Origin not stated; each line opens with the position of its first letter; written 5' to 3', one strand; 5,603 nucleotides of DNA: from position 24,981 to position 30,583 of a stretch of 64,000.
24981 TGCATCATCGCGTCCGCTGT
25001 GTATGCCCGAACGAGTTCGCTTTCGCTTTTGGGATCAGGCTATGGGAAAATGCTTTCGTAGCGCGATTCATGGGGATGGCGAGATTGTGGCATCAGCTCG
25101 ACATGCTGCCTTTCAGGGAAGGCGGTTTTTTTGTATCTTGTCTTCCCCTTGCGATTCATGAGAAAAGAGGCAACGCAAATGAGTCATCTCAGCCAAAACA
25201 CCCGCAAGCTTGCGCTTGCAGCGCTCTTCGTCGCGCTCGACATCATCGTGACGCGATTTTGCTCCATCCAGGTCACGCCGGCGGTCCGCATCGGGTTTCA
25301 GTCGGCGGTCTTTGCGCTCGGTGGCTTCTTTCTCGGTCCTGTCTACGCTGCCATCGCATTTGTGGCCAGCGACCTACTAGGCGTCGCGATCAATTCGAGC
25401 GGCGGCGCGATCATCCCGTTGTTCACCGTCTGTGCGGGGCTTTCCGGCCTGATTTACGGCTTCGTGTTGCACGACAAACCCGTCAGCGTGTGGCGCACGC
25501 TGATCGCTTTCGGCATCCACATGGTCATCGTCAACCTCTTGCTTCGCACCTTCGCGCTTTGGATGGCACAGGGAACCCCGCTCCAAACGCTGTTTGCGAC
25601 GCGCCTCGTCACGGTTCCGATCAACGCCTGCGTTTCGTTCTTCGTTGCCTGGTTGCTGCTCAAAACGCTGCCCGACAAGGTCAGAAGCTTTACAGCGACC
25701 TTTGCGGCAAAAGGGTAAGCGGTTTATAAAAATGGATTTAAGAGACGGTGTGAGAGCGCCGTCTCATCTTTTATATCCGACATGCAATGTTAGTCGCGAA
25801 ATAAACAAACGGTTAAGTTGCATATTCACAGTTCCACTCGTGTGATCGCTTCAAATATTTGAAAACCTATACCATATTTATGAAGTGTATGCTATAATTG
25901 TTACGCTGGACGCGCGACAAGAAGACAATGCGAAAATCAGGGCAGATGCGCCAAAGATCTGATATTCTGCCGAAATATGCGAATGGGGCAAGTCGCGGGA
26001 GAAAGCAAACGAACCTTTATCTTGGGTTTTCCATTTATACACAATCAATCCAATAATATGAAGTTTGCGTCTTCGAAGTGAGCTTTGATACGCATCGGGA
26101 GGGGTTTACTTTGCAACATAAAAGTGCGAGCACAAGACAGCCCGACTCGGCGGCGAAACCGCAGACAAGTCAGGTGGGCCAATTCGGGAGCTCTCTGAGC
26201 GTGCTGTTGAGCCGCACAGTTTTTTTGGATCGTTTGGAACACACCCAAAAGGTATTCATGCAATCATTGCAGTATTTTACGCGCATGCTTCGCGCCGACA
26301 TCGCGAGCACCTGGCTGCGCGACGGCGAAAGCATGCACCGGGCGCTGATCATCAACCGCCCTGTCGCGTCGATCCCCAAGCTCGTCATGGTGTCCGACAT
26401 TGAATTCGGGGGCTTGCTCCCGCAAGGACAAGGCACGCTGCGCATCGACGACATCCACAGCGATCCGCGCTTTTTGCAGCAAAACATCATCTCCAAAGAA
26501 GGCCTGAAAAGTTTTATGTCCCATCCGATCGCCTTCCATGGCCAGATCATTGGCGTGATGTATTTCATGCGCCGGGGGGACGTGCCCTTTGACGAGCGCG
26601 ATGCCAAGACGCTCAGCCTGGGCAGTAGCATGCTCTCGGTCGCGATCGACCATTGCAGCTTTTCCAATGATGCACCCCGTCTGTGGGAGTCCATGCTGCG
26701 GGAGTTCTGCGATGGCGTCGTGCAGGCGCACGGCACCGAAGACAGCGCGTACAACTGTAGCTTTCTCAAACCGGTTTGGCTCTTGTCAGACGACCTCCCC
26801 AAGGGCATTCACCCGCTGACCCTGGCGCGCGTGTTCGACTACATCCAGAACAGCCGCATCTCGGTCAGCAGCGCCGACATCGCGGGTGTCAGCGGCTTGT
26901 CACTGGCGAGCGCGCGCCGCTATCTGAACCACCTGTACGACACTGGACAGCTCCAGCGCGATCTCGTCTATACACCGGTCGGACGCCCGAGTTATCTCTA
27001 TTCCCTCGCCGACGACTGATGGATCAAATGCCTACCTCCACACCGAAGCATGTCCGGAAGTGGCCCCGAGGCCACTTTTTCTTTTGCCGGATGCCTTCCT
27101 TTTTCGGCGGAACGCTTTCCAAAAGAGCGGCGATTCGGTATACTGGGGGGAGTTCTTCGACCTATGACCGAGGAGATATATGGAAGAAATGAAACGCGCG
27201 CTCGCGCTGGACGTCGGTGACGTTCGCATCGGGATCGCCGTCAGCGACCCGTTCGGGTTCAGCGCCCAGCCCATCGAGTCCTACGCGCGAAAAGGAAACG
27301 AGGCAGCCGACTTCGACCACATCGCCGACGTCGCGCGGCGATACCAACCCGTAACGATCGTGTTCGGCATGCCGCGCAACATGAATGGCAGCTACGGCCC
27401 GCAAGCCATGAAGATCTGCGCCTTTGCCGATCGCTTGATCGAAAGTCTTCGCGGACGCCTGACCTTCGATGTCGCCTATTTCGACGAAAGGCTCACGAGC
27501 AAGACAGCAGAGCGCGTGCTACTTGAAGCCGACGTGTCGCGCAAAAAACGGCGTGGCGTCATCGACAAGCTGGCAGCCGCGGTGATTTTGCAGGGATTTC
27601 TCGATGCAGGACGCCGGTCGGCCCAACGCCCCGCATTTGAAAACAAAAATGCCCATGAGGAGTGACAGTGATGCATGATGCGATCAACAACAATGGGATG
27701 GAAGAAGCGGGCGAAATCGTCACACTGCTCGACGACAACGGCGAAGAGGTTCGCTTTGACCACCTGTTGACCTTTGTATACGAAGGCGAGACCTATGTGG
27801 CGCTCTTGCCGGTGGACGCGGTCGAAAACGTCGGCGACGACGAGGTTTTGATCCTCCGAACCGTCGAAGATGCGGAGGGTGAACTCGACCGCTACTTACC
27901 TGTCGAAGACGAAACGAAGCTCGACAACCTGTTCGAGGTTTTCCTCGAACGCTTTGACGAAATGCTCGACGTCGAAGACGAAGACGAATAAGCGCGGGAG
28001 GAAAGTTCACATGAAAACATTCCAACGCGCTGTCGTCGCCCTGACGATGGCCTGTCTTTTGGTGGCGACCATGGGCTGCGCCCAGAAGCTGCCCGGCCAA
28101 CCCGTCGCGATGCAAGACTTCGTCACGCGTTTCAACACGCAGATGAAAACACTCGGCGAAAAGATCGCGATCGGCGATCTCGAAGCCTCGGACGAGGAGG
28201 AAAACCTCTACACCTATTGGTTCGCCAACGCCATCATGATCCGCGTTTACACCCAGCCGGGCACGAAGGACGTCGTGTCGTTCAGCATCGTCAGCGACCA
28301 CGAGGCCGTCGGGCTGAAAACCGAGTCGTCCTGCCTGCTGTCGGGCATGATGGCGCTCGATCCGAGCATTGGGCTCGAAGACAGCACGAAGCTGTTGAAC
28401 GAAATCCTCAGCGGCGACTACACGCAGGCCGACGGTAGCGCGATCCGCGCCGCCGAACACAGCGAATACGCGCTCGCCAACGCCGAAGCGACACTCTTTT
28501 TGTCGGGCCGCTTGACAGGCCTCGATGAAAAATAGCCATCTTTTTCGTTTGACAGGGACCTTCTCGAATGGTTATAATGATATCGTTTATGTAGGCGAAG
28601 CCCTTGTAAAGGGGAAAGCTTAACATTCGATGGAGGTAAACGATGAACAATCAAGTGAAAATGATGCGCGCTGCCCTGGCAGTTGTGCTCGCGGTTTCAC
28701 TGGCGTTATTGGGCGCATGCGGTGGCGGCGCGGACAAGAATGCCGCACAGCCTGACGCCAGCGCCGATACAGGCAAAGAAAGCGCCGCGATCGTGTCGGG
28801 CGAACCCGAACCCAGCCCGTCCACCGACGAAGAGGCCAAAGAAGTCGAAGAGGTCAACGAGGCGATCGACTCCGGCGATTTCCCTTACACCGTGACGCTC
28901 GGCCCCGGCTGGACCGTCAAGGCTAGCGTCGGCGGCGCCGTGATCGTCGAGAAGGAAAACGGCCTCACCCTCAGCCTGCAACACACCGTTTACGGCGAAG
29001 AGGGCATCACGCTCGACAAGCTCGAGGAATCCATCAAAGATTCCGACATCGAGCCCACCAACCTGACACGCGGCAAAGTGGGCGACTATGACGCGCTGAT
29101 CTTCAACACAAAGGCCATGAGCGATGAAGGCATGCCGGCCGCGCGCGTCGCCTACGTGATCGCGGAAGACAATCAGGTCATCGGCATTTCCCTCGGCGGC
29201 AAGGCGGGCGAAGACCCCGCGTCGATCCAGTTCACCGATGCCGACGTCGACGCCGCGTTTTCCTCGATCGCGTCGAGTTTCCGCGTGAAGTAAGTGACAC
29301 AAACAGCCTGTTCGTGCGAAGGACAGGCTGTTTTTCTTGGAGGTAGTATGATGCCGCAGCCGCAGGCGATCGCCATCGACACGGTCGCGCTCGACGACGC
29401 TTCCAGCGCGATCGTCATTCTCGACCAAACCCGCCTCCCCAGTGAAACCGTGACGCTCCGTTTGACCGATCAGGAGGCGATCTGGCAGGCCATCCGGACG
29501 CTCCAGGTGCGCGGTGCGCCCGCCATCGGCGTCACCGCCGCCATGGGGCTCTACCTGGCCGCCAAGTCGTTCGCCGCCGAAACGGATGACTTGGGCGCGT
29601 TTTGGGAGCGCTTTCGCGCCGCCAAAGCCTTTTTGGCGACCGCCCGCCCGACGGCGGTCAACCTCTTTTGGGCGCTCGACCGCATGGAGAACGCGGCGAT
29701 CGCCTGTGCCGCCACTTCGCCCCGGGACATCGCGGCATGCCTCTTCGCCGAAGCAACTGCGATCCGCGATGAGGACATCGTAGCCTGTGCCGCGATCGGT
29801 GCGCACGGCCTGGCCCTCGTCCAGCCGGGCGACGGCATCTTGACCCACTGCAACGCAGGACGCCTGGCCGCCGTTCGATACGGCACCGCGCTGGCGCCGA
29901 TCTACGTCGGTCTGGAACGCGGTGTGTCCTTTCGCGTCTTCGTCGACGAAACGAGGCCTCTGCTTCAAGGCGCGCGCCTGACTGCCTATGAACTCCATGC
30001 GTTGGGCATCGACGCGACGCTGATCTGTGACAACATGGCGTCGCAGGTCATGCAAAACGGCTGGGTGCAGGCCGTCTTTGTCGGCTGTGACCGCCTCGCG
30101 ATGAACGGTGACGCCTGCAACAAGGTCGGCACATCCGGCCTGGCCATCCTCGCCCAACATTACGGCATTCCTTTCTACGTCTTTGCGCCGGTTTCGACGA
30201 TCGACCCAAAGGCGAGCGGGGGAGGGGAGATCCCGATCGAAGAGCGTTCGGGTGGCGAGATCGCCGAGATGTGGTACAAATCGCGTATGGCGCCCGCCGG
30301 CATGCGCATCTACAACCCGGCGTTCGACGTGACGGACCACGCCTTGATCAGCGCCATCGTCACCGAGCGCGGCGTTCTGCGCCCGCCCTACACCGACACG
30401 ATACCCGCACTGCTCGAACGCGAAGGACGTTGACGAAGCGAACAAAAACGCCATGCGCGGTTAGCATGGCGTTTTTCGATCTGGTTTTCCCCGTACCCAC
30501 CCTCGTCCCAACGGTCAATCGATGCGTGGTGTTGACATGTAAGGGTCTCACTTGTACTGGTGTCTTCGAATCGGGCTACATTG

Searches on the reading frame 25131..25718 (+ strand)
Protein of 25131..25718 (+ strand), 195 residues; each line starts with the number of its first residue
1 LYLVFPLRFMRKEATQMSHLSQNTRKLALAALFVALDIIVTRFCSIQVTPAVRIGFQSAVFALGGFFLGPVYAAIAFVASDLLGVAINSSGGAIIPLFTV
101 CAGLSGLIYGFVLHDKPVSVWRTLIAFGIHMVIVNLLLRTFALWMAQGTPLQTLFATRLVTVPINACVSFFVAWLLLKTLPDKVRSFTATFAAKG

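Call 26: search_protein_families(library=ncbifam, max_evalue=1e-8, proteins=[window:25131-25718:+])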
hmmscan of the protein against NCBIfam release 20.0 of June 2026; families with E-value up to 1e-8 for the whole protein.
window:25131-25718:+ (195 aa): 1 family
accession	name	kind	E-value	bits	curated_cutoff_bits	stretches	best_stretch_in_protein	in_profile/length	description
TIGR04518.1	ECF_S_folT_fam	subfamily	9.4e-31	106.8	60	1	22-180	2-161/163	folate family ECF transporter S component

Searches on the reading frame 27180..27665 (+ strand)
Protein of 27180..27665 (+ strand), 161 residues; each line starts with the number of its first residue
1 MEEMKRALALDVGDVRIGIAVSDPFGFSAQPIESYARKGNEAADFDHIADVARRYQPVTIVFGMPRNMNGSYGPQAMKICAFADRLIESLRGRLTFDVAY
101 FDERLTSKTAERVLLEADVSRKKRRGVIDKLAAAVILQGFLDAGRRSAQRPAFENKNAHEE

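Call 26: search_protein_families(library=ncbifam, max_evalue=1e-8, proteins=[window:27180-27665:+])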
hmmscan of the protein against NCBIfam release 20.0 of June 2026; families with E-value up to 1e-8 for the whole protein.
window:27180-27665:+ (161 aa): 2 families
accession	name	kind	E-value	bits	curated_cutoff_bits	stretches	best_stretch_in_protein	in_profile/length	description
TIGR00250.1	RNAse_H_YqgF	equivalog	8.4e-32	110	43.25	1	8-142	1-130/130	Holliday junction resolvase RuvX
NF001026.0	PRK00109.2-2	equivalog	2.1e-10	40.7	155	1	6-142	2-127/130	Holliday junction resolvase RuvX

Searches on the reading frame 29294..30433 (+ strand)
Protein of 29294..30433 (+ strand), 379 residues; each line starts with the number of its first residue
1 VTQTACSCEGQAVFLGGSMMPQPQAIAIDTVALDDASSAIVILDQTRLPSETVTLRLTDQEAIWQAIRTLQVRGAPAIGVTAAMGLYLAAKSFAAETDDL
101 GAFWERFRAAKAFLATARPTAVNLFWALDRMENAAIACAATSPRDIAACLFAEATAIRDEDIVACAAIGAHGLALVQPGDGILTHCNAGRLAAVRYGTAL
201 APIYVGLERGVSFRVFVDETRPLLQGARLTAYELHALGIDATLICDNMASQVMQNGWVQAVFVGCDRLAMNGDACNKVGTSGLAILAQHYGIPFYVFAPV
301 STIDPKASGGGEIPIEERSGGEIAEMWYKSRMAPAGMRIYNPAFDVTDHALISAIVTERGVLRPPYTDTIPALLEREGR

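Call 26: search_protein_families(library=ncbifam, max_evalue=1e-8, proteins=[window:29294-30433:+])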
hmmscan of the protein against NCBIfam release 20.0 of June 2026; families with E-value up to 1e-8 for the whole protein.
window:29294-30433:+ (379 aa): 8 families
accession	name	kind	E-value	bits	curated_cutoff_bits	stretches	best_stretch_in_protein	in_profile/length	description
NF004326.0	PRK05720.1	subfamily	8.1e-132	439.3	271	1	31-376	13-354/358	s-methyl-5-thioribose-1-phosphate isomerase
TIGR00512.1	salvage_mtnA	equivalog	1.3e-116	389.3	279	1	37-363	7-334/335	S-methyl-5-thioribose-1-phosphate isomerase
TIGR00524.1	eIF-2B_rel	subfamily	1.2e-99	333.3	185.85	1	59-364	3-303/303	S-methyl-5-thioribose-1-phosphate isomerase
NF004700.0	PRK06036.1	equivalog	9.4e-96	320.8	528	1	30-367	3-333/339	S-methyl-5-thioribose-1-phosphate isomerase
NF004436.0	PRK05772.1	equivalog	4e-87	292.8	521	1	38-375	24-362/363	S-methyl-5-thioribose-1-phosphate isomerase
TIGR00511.1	ribulose_e2b2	equivalog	1.3e-51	175.7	314.1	1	63-365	5-289/301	ribose 1,5-bisphosphate isomerase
NF006210.0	PRK08335.1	equivalog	3e-16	59.5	339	1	165-365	96-272/275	translation initiation factor IF-2B subunit alpha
NF004994.0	PRK06372.1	equivalog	4.3e-11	42.7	249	1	214-364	111-248/253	translation initiation factor IF-2B subunit delta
